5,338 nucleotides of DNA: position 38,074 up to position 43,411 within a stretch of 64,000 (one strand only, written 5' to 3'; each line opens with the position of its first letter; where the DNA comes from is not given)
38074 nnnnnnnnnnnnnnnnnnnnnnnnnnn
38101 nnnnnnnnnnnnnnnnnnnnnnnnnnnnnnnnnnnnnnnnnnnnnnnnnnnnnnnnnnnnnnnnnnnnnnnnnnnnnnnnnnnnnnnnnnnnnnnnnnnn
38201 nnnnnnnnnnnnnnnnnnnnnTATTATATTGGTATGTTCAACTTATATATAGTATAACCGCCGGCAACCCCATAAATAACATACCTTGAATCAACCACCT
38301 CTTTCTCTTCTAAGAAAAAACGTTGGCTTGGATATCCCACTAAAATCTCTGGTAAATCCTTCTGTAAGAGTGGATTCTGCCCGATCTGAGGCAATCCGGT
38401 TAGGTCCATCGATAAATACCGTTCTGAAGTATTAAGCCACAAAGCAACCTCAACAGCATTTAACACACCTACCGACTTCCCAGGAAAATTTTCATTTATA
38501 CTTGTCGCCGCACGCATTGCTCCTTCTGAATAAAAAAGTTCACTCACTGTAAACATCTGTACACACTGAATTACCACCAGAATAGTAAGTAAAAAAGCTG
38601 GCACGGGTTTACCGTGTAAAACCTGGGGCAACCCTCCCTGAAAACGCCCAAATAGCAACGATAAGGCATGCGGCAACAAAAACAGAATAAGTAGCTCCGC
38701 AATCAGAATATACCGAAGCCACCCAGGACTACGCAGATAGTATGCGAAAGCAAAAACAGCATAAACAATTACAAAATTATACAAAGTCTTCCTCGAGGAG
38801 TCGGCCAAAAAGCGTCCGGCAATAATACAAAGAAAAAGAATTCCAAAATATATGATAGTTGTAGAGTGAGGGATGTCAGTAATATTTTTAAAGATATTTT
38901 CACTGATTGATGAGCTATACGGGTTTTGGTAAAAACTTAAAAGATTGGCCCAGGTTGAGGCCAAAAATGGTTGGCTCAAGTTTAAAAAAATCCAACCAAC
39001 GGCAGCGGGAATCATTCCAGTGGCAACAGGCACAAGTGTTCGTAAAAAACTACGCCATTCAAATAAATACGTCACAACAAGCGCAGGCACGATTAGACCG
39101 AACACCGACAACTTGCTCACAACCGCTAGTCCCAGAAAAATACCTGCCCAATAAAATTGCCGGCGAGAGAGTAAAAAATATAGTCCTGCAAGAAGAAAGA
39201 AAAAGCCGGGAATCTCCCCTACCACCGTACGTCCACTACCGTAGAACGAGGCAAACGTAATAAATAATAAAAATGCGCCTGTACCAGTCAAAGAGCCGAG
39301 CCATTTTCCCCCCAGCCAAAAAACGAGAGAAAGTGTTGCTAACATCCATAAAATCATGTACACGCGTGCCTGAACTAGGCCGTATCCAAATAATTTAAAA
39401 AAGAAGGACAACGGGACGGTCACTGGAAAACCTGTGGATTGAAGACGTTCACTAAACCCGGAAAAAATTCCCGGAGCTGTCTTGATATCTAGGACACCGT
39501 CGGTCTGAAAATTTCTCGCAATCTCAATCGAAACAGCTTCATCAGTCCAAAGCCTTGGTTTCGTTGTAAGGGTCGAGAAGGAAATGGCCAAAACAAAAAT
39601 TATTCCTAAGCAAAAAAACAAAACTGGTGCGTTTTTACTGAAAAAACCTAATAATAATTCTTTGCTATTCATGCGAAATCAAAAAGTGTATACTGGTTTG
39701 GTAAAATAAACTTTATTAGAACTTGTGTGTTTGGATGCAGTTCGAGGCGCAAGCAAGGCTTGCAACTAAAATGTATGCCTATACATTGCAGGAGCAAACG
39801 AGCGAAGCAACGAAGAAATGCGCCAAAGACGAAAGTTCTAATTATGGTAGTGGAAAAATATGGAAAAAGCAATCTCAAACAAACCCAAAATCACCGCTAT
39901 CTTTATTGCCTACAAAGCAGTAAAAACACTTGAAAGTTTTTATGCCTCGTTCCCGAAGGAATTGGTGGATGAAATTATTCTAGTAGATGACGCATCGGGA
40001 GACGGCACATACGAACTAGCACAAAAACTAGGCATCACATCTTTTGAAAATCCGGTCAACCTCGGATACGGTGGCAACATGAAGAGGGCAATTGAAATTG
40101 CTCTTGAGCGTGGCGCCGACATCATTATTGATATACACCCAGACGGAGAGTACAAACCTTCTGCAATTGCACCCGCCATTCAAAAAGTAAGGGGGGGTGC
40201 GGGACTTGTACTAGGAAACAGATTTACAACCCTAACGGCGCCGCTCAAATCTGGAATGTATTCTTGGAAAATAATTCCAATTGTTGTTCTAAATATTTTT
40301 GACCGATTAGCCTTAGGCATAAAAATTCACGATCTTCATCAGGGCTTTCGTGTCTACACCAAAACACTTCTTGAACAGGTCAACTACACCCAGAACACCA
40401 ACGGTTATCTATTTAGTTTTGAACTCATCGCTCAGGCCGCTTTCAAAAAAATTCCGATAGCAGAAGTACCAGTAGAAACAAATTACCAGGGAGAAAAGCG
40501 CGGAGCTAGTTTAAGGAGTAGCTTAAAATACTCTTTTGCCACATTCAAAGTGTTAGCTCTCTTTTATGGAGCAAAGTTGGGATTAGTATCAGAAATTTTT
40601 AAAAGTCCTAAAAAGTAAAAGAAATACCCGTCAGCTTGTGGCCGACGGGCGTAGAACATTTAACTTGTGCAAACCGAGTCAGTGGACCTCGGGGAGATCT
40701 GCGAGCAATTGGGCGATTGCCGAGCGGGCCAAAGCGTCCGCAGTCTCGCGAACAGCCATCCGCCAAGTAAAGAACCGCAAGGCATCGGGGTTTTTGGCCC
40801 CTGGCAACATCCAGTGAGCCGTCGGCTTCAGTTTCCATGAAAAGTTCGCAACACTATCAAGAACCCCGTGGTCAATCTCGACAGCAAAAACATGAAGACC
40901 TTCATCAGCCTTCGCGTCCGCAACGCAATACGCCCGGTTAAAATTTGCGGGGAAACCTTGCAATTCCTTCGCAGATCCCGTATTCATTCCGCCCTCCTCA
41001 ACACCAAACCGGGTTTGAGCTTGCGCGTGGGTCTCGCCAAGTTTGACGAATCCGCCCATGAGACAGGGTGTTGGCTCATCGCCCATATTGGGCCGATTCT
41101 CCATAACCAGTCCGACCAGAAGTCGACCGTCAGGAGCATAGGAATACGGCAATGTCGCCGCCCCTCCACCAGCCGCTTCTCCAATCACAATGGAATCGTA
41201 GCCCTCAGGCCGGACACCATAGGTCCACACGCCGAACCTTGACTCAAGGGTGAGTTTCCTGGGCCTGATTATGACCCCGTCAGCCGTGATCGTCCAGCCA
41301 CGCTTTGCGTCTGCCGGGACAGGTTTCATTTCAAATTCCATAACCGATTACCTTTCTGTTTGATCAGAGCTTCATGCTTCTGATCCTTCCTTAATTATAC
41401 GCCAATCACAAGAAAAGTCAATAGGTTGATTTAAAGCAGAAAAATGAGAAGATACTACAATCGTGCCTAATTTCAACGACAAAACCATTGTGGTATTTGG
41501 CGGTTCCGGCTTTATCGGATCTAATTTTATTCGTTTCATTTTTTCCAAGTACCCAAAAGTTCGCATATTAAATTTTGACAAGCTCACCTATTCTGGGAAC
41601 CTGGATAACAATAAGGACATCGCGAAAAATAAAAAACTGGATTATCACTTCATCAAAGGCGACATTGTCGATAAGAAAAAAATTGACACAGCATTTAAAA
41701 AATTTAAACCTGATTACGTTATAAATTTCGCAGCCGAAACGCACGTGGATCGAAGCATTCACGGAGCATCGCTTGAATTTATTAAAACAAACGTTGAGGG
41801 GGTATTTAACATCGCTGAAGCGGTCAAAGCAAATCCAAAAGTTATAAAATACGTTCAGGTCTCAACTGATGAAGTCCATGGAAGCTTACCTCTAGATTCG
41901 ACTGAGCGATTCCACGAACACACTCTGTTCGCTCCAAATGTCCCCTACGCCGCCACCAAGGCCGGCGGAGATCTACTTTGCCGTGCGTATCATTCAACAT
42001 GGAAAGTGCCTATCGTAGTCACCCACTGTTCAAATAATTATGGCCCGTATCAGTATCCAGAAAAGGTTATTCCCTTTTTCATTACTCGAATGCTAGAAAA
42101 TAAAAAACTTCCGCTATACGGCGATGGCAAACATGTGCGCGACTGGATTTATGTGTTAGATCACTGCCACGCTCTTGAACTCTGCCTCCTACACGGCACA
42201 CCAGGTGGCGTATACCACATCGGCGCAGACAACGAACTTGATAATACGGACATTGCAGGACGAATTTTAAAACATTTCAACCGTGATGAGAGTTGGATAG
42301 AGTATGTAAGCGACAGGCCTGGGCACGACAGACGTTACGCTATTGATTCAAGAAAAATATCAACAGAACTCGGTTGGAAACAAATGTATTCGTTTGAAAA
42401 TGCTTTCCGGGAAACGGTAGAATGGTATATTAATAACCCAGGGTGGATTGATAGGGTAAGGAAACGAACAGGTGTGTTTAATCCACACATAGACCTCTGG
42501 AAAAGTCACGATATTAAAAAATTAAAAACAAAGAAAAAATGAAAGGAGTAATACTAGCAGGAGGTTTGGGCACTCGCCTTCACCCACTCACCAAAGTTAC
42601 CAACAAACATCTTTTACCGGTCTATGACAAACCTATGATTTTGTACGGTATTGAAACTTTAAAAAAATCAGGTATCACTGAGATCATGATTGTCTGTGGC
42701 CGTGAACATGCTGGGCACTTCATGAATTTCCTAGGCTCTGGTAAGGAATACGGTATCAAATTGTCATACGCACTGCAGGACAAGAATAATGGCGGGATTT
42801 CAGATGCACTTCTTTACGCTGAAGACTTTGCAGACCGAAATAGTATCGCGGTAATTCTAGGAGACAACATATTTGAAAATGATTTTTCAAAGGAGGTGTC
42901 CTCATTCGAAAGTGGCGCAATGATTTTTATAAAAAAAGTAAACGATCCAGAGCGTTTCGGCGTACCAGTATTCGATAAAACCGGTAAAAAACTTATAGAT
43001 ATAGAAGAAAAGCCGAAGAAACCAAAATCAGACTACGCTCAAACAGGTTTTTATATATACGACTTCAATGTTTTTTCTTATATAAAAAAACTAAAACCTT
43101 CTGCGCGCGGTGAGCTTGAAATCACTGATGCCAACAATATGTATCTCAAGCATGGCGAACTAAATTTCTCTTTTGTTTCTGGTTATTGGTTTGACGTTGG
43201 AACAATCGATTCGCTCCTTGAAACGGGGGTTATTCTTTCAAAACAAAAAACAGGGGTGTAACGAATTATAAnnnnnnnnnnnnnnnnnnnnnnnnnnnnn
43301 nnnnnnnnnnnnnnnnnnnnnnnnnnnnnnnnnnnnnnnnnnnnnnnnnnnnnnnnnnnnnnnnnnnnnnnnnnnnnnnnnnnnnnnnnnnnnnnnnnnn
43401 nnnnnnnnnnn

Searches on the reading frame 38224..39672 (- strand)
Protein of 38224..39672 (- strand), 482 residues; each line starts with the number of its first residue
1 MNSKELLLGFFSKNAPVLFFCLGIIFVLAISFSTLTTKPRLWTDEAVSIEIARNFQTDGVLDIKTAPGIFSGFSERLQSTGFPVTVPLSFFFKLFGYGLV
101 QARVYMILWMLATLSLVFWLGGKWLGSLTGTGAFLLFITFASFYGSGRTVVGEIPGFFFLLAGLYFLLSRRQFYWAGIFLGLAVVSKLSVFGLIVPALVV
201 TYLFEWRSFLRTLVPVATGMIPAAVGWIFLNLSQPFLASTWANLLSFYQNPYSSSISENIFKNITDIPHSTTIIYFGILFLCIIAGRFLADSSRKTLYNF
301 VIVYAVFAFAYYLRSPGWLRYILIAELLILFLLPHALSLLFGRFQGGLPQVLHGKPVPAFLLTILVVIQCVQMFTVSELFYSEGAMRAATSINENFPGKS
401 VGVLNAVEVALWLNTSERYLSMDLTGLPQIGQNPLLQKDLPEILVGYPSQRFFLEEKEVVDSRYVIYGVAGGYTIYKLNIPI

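Call 49: search_protein_families(library=pfam, proteins=[window:38224-39672:-], max_evalue=0.00001)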
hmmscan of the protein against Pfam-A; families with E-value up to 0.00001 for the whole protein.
window:38224-39672:- (482 aa): 1 family
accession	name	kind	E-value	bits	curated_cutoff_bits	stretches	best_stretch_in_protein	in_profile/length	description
PF13231.12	PMT_2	-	5.2e-06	27.2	26.1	1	88-221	10-149/160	Dolichyl-phosphate-mannose-protein mannosyltransferase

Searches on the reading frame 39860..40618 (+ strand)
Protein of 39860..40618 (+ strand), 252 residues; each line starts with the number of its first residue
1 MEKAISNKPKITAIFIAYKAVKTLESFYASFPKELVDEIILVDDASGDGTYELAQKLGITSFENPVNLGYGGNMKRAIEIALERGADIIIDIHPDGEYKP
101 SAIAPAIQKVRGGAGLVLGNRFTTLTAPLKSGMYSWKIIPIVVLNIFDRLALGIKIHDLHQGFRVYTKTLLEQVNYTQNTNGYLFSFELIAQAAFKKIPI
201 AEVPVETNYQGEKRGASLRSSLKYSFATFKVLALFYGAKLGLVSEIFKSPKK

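Call 49: search_protein_families(library=pfam, proteins=[window:39860-40618:+], max_evalue=0.00001)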
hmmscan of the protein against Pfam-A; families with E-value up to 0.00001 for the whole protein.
window:39860-40618:+ (252 aa): 1 family
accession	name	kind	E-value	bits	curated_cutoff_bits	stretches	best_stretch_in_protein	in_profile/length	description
PF00535.33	Glycos_transf_2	-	2.4e-15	57.3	23.3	1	19-173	8-166/168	Glycosyl transferase family 2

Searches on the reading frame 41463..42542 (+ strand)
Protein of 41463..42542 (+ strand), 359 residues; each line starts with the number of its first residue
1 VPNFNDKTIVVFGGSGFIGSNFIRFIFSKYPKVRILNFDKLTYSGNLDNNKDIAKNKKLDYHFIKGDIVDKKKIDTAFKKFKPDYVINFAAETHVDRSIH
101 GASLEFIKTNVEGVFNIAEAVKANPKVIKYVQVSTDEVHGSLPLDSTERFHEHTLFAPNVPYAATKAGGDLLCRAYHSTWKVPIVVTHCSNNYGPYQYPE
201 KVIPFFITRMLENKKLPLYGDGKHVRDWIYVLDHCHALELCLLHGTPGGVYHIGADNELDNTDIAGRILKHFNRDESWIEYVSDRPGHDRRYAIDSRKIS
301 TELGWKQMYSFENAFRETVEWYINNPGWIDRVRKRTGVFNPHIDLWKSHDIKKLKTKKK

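Call 11: search_protein_families(library=pfam, proteins=[window:41463-42542:+], max_evalue=0.001)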
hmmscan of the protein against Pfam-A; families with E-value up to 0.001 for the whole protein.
window:41463-42542:+ (359 aa): 7 families
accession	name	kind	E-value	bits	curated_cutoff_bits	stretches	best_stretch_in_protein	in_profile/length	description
PF16363.11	GDP_Man_Dehyd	-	2.3e-72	244.7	27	1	11-318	2-332/332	GDP-mannose 4,6 dehydratase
PF01370.27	Epimerase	-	2e-54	185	20.9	1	9-254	1-240/240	NAD dependent epimerase/dehydratase family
PF02719.21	Polysacc_synt_2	-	1.7e-16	60.7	20.2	1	9-138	1-131/293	Polysaccharide biosynthesis protein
PF04321.23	RmlD_sub_bind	-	2.7e-15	56.7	27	1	8-282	2-241/287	RmlD substrate binding domain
PF01073.25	3Beta_HSD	-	2.1e-12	47.1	22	1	10-232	1-219/280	3-beta hydroxysteroid dehydrogenase/isomerase family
PF07993.18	NAD_binding_4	-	8.9e-07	28.8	20.1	1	13-191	3-206/258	Male sterility protein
PF05368.20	NmrA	-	3.2e-06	27.4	27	1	6-82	2-71/298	NmrA-like family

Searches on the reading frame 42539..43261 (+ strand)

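Call 11: search_protein_families(library=pfam, proteins=[window:42539-43261:+], max_evalue=0.001)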
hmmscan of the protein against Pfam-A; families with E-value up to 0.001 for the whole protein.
window:42539-43261:+ (240 aa): 2 families
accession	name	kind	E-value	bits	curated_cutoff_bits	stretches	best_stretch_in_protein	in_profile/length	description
PF00483.29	NTP_transferase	-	2.3e-58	198.1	21.2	1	2-229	1-238/245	Nucleotidyl transferase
PF12804.13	NTP_transf_3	-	1.7e-10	41.8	27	1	3-112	1-98/160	MobA-like NTP transferase domain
